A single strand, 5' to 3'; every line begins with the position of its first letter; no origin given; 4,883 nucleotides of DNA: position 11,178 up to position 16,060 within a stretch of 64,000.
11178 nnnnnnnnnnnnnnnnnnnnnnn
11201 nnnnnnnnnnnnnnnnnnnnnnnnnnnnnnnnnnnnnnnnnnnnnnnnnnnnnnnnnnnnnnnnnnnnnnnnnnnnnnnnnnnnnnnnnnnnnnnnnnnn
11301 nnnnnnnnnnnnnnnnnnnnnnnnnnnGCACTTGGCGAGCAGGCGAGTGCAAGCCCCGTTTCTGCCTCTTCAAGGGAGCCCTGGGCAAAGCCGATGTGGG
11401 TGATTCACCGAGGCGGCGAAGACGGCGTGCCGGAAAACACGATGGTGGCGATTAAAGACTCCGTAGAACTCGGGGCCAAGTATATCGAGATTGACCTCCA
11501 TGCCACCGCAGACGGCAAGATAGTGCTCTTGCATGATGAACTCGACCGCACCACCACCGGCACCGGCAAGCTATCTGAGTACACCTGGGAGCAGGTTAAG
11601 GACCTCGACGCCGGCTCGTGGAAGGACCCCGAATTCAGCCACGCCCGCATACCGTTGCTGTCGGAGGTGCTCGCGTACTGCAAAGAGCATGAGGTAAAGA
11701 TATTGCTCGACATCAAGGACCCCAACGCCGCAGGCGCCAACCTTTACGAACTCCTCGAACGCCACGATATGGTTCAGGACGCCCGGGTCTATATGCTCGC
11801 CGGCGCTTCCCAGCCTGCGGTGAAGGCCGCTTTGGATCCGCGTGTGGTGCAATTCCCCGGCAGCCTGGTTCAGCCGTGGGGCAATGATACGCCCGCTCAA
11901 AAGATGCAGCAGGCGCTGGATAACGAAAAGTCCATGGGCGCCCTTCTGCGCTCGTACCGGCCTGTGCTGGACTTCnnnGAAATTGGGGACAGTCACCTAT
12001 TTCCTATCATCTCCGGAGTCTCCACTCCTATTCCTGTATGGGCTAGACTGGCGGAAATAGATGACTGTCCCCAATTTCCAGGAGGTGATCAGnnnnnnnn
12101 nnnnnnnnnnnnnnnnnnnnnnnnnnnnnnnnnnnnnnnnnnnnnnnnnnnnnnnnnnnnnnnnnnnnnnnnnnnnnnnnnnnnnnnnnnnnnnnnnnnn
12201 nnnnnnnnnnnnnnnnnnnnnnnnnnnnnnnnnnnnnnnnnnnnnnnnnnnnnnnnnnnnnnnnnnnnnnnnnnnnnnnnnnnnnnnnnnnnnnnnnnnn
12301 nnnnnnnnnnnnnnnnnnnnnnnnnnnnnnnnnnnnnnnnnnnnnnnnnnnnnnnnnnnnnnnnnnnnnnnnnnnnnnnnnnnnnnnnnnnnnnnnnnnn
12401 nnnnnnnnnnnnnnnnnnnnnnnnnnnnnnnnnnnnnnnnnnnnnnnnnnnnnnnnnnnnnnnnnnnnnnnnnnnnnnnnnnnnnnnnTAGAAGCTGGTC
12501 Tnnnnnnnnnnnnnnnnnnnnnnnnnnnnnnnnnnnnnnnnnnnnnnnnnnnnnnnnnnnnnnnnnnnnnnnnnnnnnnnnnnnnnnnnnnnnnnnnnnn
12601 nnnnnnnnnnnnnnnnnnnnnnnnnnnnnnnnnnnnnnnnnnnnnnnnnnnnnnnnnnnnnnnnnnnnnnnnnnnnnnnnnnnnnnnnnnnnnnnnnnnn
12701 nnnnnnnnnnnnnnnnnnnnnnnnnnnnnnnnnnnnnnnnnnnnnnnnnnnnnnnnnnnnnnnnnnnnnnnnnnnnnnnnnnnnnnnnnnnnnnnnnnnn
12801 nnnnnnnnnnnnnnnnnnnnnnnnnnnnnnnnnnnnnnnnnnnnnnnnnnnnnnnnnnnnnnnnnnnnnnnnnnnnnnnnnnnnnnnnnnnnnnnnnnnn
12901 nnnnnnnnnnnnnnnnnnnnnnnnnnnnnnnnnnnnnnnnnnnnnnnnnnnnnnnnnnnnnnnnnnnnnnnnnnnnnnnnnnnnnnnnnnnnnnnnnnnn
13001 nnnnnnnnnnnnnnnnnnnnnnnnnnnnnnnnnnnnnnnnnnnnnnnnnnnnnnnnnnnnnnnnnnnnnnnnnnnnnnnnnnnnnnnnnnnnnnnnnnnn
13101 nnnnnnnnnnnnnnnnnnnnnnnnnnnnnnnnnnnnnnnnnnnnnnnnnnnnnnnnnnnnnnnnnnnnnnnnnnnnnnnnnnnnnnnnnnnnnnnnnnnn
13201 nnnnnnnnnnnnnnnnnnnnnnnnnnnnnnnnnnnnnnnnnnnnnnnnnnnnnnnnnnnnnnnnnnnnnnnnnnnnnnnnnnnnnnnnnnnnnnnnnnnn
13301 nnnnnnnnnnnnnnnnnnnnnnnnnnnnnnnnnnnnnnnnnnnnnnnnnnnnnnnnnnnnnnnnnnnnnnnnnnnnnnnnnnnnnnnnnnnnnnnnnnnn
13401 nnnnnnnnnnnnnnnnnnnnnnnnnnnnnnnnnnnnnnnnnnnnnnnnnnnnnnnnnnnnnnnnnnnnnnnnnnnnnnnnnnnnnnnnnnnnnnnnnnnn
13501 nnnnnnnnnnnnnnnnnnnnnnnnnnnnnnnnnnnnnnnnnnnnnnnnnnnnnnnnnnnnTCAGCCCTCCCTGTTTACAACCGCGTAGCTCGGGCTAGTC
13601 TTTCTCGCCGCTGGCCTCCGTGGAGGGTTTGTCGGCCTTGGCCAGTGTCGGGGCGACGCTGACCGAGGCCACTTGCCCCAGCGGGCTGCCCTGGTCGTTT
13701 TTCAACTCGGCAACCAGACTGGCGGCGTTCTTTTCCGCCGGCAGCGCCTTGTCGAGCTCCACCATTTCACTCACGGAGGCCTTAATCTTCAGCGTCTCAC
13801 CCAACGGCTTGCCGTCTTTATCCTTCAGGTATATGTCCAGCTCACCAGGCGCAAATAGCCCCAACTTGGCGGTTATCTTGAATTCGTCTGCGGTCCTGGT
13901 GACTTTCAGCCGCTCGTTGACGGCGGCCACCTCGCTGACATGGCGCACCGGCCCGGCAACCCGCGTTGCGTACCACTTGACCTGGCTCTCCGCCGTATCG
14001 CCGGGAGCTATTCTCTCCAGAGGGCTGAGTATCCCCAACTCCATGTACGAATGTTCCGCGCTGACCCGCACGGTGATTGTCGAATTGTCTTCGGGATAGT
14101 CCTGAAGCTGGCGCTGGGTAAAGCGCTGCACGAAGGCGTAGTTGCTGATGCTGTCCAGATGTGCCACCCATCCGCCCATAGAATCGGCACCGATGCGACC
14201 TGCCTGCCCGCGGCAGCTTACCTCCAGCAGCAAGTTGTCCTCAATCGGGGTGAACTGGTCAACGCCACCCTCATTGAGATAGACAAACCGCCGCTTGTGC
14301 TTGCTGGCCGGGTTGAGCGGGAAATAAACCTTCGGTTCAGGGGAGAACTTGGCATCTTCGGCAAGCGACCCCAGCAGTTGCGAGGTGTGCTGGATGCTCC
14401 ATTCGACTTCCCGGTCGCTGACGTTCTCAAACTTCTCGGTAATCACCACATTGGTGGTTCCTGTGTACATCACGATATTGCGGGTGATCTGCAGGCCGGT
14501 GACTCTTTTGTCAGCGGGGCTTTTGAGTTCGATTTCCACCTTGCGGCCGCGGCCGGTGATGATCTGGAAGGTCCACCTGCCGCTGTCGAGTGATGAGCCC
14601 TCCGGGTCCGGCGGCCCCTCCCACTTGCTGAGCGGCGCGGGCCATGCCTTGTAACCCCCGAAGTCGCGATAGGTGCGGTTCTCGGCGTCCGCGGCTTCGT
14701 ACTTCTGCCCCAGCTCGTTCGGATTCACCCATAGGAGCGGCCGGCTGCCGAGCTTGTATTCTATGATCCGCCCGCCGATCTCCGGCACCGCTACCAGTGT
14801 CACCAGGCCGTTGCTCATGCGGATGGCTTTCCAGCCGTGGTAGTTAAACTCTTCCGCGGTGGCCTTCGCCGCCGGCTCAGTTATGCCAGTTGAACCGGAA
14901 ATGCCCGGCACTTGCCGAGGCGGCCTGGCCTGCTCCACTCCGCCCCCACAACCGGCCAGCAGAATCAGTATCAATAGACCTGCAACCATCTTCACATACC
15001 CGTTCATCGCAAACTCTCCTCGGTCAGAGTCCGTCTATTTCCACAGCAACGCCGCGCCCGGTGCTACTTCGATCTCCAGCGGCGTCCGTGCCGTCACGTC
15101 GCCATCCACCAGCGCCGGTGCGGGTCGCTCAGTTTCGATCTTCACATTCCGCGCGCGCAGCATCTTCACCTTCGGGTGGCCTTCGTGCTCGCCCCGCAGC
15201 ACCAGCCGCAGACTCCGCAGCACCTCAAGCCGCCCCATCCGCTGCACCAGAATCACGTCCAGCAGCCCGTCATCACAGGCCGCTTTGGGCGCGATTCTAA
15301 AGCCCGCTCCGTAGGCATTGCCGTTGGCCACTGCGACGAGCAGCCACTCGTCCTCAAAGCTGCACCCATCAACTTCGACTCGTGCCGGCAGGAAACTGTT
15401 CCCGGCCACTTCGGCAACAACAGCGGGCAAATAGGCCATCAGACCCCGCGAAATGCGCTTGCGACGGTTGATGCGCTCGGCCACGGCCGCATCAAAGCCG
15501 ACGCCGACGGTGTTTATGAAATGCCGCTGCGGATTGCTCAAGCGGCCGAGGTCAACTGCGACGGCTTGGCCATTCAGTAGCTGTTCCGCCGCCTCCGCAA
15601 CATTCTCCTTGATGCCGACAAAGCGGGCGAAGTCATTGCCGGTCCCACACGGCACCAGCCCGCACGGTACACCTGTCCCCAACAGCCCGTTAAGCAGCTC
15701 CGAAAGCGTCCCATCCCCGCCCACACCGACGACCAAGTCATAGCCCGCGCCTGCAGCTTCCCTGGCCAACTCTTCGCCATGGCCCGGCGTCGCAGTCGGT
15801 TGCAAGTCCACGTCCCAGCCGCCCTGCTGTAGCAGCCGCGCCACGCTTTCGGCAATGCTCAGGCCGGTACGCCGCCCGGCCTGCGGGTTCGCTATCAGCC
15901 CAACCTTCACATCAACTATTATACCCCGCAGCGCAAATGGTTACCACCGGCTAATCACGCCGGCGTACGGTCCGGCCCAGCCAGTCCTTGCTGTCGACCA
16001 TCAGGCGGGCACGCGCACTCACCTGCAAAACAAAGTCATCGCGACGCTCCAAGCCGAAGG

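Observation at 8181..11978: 1265-aa secreted fusion: heparinase II/III-like lyase, CBM-like module and glycerophosphodiester phosphodiesterase, with an N-terminal Cys4 cluster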

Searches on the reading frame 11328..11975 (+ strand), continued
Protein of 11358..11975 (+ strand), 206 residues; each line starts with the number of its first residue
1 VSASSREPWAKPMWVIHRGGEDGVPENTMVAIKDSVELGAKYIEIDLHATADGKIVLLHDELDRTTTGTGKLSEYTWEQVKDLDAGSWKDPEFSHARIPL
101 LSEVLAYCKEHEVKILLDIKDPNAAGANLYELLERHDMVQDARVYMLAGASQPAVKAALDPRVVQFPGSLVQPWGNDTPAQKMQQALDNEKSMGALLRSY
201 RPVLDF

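Call 84: find_related_loci(query=A4, collection=metagenome_contigs, flank=10000)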
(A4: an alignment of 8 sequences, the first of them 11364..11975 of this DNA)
Query A4 (204 aa) in metagenome_contigs; peptide patterns used: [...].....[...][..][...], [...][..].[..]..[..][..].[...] (x = any residue, [..] = any of these).
600 stretches matched a pattern (row limit reached: there are more); 552 encode a relative of the query (tblastn E <= 1e-3); the best 80 are kept; 80 distinct loci.
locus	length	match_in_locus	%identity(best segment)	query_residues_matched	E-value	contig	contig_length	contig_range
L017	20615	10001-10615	88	1-204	1e-121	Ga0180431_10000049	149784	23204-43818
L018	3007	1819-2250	41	11-162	1e-30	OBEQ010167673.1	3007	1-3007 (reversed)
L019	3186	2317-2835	37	10-187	2e-29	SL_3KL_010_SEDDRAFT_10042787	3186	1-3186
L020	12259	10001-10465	41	6-164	4e-29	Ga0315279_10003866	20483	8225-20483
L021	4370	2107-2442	50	9-118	3e-29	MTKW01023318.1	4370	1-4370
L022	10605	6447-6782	50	9-118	4e-29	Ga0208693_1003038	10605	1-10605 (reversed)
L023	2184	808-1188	42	4-134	1e-28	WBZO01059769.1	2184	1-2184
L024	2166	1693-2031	47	10-124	8e-29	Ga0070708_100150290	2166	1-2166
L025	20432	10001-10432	38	11-159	1e-28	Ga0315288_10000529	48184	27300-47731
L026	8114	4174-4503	46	10-118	2e-28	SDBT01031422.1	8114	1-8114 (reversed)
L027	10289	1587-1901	50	15-118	9e-29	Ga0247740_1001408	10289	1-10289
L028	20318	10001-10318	47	15-120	3e-28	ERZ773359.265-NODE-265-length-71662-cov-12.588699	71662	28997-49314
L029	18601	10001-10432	39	3-142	3e-28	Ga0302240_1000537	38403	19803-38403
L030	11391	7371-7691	47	13-119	2e-28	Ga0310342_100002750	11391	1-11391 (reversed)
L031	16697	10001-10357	41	1-118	3e-28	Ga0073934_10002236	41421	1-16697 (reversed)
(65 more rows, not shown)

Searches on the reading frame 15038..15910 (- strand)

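Call 8: search_protein_families(library=pfam, proteins=[window:15038-15910:-], max_evalue=0.001)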
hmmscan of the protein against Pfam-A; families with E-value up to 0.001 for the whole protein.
window:15038-15910:- (291 aa): 3 families
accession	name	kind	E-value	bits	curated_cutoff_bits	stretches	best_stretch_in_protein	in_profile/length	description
PF19279.4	YegS_C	-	7.9e-40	136.6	27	1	134-286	2-153/158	YegS C-terminal NAD kinase beta sandwich-like domain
PF00781.29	DAGK_cat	-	1.4e-34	118.8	23.6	1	3-123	2-124/125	Diacylglycerol kinase catalytic domain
PF01513.26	NAD_kinase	-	0.00017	22.3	25.5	0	46-115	62-129/130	ATP-NAD kinase N-terminal domain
